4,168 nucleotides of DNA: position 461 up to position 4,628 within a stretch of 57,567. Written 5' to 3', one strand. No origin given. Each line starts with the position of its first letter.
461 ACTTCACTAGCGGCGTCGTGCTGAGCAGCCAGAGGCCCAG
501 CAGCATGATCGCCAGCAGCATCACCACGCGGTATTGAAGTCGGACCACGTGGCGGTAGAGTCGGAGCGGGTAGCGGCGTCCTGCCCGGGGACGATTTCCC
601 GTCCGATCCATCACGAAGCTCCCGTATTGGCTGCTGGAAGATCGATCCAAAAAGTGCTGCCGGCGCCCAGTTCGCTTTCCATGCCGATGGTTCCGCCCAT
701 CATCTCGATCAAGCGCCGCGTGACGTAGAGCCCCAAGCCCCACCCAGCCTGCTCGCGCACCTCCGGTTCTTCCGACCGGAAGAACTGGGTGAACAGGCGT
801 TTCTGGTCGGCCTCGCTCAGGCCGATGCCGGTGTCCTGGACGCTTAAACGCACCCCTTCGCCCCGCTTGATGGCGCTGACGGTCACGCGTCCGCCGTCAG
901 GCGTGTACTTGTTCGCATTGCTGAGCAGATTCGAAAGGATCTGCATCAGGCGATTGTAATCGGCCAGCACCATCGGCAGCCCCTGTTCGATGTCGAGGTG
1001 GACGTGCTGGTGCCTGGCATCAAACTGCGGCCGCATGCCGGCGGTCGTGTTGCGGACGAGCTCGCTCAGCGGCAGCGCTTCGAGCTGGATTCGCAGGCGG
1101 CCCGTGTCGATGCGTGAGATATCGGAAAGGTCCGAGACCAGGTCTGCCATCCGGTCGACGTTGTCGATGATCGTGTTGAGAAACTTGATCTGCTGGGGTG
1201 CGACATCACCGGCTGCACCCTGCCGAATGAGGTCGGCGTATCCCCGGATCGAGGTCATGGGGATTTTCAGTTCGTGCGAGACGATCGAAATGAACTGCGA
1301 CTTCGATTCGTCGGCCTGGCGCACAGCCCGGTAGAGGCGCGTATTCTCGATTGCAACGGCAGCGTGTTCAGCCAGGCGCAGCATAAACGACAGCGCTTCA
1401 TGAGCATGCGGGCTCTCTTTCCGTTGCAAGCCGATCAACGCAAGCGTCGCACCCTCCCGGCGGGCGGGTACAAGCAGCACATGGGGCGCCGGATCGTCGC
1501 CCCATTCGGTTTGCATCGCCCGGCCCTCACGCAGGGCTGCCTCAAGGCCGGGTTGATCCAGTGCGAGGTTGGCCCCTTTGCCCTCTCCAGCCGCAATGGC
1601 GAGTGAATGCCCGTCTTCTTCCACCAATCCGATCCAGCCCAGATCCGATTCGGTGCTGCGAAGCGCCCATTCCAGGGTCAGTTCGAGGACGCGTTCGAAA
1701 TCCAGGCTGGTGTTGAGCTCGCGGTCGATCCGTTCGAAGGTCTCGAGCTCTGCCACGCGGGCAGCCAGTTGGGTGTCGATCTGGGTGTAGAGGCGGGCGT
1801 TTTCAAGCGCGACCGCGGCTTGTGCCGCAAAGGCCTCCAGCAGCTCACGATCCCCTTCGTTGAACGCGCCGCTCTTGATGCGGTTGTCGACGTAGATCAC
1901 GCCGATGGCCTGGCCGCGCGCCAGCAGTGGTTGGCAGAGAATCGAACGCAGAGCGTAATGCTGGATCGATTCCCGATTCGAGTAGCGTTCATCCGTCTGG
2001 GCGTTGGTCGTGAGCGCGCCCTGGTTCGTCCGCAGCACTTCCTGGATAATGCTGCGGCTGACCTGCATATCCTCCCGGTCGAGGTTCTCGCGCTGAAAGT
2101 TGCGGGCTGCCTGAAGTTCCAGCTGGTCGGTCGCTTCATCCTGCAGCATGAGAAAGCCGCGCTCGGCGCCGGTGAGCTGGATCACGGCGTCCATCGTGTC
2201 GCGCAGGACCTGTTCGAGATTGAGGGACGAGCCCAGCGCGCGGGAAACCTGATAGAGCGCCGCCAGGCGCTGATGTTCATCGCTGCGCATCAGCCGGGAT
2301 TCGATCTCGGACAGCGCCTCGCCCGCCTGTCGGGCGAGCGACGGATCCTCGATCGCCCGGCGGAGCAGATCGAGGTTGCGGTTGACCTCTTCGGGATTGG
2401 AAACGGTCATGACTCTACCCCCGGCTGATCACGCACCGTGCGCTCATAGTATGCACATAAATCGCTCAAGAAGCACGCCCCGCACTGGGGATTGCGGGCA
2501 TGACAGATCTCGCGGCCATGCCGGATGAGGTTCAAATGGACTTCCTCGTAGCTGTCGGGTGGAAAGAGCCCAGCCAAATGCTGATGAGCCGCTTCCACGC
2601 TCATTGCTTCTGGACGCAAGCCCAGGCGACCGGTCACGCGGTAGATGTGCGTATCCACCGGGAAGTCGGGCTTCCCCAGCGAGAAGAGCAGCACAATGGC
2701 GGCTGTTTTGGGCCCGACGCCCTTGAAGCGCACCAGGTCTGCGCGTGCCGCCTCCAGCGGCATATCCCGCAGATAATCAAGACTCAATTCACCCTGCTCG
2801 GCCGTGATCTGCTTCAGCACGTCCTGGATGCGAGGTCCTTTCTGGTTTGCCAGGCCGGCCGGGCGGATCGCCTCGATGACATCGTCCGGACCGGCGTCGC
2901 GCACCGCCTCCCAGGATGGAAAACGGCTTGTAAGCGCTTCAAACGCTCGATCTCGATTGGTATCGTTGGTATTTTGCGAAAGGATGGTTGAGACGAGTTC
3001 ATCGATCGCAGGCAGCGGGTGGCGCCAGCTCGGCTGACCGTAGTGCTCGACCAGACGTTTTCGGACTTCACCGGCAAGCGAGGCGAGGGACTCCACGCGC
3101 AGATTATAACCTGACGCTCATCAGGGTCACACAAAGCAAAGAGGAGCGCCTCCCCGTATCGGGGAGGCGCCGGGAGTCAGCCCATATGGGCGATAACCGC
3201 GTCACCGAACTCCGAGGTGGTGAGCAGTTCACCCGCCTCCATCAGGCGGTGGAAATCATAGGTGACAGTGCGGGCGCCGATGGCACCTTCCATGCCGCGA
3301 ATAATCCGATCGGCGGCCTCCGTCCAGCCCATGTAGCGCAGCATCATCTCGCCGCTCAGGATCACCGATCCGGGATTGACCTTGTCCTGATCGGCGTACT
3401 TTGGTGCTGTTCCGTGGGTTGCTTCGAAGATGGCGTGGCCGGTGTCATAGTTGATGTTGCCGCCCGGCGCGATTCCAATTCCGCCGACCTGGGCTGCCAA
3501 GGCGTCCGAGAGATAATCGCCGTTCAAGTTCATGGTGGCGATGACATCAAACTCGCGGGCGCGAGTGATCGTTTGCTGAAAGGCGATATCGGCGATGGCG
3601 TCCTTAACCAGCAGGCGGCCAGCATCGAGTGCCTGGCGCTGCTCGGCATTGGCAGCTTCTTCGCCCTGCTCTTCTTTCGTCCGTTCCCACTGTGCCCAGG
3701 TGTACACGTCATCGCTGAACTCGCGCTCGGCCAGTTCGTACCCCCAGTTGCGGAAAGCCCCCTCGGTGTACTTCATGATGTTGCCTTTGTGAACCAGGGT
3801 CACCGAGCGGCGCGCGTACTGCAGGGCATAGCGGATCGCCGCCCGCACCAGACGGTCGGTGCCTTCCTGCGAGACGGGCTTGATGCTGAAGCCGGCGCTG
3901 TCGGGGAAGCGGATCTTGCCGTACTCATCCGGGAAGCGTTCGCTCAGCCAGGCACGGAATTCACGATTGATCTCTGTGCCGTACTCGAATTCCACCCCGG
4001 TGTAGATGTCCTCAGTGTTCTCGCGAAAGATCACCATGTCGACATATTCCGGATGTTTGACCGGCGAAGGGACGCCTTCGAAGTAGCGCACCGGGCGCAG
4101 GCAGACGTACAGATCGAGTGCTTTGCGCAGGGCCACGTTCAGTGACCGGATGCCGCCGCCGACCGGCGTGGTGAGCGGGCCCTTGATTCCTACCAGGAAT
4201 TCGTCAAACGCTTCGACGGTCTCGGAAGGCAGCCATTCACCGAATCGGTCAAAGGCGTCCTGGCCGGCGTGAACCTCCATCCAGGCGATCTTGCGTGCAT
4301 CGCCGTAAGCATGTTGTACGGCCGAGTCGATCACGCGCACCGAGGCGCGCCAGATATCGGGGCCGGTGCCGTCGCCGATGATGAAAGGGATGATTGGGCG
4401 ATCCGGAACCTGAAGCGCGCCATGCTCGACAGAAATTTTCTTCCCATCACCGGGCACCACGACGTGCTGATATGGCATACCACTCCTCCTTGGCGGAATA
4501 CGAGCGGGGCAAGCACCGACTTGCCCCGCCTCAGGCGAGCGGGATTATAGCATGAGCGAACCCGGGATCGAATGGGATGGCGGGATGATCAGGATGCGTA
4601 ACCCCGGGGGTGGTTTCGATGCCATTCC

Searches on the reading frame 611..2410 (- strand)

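Call 53: search_protein_families(library=pfam, proteins=[window:611-2410:-], max_evalue=0.00001)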
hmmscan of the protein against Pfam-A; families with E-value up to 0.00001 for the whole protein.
window:611-2410:- (599 aa): 5 families
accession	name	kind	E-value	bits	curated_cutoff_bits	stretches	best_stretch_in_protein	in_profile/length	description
PF13185.12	GAF_2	-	1.4e-30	106.7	28.6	2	63-203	2-136/136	GAF domain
PF02518.31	HATPase_c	-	3.6e-28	98.7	26.4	1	484-594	2-110/111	Histidine kinase-, DNA gyrase B-, and HSP90-like ATPase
PF01590.32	GAF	-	6.5e-26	91.9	22.4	1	64-202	1-133/133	GAF domain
PF13492.12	GAF_3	-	2.2e-20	73.8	27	1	64-204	1-129/129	GAF domain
PF00512.31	HisKA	-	1.3e-16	60.8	26.9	1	369-437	1-66/66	His Kinase A (phospho-acceptor) domain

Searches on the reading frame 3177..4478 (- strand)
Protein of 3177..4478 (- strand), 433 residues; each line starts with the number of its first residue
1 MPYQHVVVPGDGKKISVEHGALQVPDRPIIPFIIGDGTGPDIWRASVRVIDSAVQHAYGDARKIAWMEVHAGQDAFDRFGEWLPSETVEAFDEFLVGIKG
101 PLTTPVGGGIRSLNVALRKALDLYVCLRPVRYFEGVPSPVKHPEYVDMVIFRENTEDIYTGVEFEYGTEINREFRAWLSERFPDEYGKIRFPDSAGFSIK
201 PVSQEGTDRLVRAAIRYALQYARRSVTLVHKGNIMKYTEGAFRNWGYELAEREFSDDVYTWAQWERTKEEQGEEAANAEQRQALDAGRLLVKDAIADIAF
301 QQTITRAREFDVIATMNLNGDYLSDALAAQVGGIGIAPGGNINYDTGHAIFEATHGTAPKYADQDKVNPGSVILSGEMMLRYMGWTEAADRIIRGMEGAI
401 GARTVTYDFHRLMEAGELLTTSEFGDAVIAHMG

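Call 53: search_protein_families(library=pfam, proteins=[window:3177-4478:-], max_evalue=0.00001)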
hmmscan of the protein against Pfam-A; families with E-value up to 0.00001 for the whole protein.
window:3177-4478:- (433 aa): 1 family
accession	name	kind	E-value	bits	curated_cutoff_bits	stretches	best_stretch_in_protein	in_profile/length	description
PF00180.25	Iso_dh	-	6.6e-90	302.3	27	1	30-428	2-348/348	Isocitrate/isopropylmalate dehydrogenase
